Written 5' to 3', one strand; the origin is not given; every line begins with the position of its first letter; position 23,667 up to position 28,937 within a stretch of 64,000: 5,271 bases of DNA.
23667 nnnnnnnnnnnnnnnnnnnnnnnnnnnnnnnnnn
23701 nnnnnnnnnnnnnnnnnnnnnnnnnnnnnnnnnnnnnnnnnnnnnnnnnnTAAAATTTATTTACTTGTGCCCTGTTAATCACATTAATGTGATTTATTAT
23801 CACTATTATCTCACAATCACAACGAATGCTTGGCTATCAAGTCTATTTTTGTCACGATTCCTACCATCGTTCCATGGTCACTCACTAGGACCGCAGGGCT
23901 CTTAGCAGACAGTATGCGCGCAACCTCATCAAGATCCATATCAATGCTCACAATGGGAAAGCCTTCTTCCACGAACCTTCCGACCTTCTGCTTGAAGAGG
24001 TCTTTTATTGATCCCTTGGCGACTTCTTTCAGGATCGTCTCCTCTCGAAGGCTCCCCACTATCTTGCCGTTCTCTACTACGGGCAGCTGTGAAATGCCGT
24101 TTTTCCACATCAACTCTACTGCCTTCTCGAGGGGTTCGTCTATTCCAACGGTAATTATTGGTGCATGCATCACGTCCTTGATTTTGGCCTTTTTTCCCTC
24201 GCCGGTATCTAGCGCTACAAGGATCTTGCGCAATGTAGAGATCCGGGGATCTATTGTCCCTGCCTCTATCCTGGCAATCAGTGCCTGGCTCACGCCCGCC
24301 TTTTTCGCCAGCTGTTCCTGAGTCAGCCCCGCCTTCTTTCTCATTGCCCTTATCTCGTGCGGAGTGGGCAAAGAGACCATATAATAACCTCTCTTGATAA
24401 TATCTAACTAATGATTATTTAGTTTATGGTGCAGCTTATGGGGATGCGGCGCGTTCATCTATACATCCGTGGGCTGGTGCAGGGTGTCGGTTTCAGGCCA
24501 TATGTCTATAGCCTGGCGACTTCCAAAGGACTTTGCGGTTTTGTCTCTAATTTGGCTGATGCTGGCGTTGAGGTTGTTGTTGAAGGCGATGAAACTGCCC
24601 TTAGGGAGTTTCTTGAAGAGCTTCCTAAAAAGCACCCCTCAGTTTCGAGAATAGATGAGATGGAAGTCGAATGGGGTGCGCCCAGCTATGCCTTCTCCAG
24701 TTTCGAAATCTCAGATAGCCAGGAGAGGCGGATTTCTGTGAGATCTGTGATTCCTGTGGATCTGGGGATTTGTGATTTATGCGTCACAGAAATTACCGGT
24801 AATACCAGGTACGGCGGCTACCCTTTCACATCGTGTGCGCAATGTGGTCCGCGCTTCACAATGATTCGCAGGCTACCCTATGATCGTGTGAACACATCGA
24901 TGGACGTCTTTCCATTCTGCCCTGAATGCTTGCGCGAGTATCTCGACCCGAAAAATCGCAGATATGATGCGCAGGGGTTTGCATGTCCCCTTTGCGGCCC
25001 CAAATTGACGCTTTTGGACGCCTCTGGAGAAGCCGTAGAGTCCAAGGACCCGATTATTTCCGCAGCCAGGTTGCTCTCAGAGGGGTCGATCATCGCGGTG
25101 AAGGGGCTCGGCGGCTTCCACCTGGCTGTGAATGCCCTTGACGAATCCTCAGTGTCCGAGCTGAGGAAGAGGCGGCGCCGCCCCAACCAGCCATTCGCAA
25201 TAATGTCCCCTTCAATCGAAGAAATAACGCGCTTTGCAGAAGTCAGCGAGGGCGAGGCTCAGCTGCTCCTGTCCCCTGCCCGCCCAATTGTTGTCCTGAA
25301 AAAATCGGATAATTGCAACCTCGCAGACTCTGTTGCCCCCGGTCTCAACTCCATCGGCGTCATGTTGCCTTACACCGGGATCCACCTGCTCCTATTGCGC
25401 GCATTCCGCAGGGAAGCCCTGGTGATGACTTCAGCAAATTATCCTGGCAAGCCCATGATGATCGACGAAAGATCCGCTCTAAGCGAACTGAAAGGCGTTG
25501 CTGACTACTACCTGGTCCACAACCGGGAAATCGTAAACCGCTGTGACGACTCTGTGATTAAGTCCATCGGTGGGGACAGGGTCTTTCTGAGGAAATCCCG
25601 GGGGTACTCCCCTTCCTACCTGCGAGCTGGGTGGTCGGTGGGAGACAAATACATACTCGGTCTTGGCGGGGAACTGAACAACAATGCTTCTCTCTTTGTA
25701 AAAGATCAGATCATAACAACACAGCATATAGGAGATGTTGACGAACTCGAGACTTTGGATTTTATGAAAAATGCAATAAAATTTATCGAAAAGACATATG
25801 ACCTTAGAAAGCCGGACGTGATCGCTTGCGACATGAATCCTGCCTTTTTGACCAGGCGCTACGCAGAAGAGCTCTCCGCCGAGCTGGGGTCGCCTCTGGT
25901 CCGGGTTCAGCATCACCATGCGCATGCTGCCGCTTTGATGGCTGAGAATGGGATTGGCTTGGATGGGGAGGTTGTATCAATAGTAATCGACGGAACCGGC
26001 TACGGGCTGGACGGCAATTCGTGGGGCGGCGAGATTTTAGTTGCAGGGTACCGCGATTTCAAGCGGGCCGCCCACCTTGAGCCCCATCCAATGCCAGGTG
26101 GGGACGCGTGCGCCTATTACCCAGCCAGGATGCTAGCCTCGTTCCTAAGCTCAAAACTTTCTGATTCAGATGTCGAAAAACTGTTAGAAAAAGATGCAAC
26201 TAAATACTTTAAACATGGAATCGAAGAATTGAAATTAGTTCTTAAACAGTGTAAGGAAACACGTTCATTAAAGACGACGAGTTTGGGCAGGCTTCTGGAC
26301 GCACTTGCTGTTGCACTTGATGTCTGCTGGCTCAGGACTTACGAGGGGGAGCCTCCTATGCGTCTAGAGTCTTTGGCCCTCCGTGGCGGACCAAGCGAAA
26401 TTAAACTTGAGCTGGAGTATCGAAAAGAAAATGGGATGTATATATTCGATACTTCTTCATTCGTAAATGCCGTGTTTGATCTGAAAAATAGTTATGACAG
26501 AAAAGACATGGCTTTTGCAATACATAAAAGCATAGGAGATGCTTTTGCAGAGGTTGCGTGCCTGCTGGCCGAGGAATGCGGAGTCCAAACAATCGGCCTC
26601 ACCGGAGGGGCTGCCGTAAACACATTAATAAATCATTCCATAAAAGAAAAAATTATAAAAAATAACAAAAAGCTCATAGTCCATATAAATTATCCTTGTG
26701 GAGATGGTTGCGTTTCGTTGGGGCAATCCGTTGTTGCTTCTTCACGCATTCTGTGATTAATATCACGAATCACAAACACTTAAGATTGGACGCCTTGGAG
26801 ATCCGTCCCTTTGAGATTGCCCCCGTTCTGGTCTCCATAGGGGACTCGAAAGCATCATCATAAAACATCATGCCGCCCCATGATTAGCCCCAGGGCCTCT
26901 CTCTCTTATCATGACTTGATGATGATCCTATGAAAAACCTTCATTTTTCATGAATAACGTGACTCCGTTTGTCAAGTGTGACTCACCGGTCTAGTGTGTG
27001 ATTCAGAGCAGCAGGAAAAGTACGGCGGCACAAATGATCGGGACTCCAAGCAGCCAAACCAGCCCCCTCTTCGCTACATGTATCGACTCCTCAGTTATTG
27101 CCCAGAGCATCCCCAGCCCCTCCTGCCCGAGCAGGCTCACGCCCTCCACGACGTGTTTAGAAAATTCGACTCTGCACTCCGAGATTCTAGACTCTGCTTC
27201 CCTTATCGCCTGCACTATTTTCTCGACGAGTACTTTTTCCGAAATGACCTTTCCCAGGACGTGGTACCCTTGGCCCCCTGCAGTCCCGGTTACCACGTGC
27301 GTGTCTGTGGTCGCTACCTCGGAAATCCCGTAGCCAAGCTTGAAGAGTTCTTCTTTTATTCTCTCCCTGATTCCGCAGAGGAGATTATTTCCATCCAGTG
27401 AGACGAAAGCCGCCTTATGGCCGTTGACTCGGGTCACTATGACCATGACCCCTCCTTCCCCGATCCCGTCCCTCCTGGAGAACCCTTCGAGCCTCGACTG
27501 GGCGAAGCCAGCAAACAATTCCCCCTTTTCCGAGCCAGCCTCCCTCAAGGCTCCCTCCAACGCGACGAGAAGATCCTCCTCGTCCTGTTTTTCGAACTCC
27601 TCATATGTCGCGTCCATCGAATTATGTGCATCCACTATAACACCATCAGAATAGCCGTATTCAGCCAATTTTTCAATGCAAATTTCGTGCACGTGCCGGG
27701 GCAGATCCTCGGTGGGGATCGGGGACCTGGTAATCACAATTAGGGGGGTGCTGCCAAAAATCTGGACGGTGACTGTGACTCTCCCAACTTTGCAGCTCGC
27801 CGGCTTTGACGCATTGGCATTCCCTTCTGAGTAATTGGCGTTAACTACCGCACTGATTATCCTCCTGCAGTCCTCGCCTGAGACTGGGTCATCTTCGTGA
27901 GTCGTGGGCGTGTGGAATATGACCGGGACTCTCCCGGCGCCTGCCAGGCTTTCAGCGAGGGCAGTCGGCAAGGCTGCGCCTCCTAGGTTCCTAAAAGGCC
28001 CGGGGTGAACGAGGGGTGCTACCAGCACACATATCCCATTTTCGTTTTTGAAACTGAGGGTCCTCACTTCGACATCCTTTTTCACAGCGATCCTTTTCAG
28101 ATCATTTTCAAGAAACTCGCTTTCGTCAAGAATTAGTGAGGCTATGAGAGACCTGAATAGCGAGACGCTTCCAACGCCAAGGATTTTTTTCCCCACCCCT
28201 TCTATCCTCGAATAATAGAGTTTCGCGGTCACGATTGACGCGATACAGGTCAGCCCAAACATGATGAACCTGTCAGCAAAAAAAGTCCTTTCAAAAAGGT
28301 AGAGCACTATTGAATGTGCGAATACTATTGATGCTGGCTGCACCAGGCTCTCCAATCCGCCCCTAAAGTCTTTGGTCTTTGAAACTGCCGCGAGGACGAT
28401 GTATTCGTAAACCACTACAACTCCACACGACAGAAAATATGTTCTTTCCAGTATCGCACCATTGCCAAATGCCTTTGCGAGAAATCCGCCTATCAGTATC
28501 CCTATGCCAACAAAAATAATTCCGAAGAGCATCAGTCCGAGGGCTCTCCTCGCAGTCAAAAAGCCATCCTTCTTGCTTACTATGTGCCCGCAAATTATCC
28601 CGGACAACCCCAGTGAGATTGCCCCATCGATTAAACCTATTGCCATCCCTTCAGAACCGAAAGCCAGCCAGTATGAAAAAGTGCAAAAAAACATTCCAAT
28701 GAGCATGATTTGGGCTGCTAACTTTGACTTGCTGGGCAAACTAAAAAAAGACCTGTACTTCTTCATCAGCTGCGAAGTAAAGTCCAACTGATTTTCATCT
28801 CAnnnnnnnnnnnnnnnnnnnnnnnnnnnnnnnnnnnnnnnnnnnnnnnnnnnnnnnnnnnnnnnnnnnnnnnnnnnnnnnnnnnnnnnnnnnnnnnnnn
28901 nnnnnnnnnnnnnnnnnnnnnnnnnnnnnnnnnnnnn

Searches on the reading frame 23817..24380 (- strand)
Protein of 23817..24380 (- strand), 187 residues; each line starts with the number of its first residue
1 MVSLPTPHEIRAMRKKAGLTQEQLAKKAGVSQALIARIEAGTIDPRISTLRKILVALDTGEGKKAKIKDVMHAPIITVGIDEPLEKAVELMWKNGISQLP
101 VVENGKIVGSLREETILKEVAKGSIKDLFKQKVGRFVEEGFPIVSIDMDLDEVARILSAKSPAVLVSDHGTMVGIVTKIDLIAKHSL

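Call 30: search_protein_families(library=pfam, proteins=[window:23817-24380:-], max_evalue=0.001)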
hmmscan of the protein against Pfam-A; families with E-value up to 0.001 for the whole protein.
window:23817-24380:- (187 aa): 6 families
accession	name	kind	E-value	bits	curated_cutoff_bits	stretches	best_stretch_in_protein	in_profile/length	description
PF00571.33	CBS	-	4e-20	72.3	24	2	67-121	1-56/57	CBS domain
PF01381.28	HTH_3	-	5e-16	58.9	23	1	10-59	1-50/55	Helix-turn-helix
PF13560.12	HTH_31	-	3.6e-13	50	27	1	9-61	5-58/64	Helix-turn-helix domain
PF12844.13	HTH_19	-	8.9e-09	35.6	30.2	1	10-54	4-48/64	Helix-turn-helix domain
PF13443.12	HTH_26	-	5.4e-06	27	22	1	10-59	2-52/63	Cro/C1-type HTH DNA-binding domain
PF13413.12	HTH_25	-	0.00046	20.4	24.6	1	11-44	3-36/62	Helix-turn-helix domain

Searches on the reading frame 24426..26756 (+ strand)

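Call 30: search_protein_families(library=pfam, proteins=[window:24426-26756:+], max_evalue=0.001)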
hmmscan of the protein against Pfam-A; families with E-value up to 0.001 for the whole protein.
window:24426-26756:+ (776 aa): 6 families
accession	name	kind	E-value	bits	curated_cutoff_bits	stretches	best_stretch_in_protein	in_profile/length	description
PF22521.2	HypF_C_2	-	2.8e-61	207.8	27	1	519-767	2-241/241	Carbamoyltransferase, Kae1-like Domain, second subdomain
PF01300.24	Sua5_yciO_yrdC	-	8.1e-42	143.1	25.1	1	216-390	2-177/178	Telomere recombination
PF17788.7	HypF_C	-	1.5e-27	96.6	23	1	408-507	4-99/99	HypF Kae1-like domain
PF07503.17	zf-HYPF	-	5.3e-23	81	23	2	165-196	2-33/34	HypF finger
PF00708.24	Acylphosphatase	-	1.7e-22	79.9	22.5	1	10-95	1-85/85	Acylphosphatase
PF00814.31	TsaD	-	0.00018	21.8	24.8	0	640-747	153-244/264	tRNA N6-adenosine threonylcarbamoyltransferase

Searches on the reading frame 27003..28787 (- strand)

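Call 30: search_protein_families(library=pfam, proteins=[window:27003-28787:-], max_evalue=0.001)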
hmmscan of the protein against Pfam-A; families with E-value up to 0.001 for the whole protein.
window:27003-28787:- (594 aa): 1 family
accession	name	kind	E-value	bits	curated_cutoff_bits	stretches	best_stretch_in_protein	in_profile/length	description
PF09843.14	DUF2070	-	7.3e-110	368.3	30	1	9-585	3-559/561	Predicted membrane protein (DUF2070)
